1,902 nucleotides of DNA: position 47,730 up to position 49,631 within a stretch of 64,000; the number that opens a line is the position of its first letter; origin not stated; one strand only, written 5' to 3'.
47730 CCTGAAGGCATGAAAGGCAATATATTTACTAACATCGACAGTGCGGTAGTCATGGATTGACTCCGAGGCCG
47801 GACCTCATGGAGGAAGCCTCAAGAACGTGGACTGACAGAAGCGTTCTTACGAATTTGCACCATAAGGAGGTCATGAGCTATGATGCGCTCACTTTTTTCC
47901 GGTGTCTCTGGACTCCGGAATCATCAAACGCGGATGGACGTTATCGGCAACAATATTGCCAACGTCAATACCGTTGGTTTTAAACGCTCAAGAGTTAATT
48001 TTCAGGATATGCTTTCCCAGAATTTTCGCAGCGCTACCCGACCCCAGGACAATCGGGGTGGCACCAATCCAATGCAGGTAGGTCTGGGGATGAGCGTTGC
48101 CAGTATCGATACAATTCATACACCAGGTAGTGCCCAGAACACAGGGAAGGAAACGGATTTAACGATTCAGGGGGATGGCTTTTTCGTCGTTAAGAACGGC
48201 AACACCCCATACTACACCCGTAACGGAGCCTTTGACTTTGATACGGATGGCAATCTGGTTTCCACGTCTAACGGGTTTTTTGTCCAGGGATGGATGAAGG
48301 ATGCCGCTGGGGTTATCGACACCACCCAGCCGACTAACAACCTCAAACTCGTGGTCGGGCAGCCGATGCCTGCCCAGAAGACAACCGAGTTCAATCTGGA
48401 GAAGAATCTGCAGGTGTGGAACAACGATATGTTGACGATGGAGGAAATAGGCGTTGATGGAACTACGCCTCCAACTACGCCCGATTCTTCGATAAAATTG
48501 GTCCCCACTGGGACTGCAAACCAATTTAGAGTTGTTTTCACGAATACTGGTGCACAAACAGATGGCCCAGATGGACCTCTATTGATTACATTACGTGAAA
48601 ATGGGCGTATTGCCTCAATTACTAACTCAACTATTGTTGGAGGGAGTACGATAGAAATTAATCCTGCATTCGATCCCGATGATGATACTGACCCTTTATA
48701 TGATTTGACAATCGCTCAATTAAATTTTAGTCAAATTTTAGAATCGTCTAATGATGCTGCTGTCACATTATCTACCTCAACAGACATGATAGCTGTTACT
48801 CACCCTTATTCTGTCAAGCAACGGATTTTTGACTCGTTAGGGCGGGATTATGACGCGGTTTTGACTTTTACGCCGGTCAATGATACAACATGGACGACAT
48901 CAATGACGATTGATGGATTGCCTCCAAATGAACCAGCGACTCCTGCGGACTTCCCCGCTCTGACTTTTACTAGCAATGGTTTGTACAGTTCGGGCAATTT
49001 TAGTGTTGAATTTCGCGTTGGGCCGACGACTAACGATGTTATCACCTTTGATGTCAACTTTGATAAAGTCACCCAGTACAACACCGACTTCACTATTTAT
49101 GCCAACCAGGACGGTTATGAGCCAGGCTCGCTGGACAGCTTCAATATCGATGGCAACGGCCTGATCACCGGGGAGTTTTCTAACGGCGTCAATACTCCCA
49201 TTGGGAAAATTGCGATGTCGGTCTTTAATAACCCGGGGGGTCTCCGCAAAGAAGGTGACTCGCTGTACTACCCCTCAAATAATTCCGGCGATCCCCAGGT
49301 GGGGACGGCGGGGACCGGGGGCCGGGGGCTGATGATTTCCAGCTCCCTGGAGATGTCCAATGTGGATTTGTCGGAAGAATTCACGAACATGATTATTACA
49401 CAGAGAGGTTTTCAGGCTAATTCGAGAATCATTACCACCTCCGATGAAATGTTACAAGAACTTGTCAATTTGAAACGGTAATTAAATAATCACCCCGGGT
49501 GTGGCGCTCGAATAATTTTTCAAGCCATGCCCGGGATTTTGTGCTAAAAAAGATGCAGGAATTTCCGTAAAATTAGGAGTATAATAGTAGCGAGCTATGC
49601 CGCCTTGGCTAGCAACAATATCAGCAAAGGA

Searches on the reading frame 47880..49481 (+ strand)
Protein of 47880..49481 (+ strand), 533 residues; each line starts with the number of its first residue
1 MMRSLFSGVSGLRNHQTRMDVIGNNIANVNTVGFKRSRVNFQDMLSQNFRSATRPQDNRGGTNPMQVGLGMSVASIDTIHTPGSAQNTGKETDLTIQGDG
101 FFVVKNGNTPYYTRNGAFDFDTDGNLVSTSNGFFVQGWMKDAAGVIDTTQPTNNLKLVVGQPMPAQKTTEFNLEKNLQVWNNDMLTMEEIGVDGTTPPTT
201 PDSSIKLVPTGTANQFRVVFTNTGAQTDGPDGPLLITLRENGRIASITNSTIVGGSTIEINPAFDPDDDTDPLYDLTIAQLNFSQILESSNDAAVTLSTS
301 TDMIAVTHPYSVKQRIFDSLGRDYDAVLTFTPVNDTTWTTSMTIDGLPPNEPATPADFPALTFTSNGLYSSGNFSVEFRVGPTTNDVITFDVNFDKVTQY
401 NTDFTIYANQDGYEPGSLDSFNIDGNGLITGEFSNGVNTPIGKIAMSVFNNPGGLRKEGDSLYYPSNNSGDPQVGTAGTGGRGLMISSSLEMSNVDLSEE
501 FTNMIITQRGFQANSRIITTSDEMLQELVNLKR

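Call 37: find_encoding_contigs(protein=window:47880-49481:+, flank=10000, max_places=1)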
Protein window:47880-49481:+ (533 aa): 1 contig read that carries it; 1 place shown.
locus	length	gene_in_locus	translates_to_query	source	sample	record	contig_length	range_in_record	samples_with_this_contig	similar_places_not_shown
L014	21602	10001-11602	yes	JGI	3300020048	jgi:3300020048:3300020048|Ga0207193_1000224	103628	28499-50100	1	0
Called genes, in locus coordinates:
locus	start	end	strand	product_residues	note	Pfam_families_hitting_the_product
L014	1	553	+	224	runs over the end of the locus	PF06018:CodY (faint), PF08222:HTH_CodY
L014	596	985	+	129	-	PF00460:Flg_bb_rod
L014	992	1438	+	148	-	PF00460:Flg_bb_rod (weak), PF06429:Flg_bbr_C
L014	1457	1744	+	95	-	PF02049:FliE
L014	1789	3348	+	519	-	PF01514:YscJ_FliF, PF08345:YscJ_FliF_C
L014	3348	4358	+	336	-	PF03448:MgtE_N (faint), PF14842:FliG_N, PF14841:FliG_M, PF14842:FliG_N, PF01706:FliG_C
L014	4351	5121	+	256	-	PF02108:FliH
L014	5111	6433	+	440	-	PF02874:ATP-synt_ab_N, PF00006:ATP-synt_ab, PF18269:T3SS_ATPase_C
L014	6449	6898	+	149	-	PF02050:FliJ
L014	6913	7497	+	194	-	PF03448:MgtE_N (weak)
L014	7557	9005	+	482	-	PF02120:Flg_hook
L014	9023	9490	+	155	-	PF03963:FlgD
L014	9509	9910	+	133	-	PF12611:Flagellar_put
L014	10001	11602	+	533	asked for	PF00460:Flg_bb_rod, PF22692:LlgE_F_G_D1, PF07559:FlgE_D2, PF06429:Flg_bbr_C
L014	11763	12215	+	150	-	PF03748:FliL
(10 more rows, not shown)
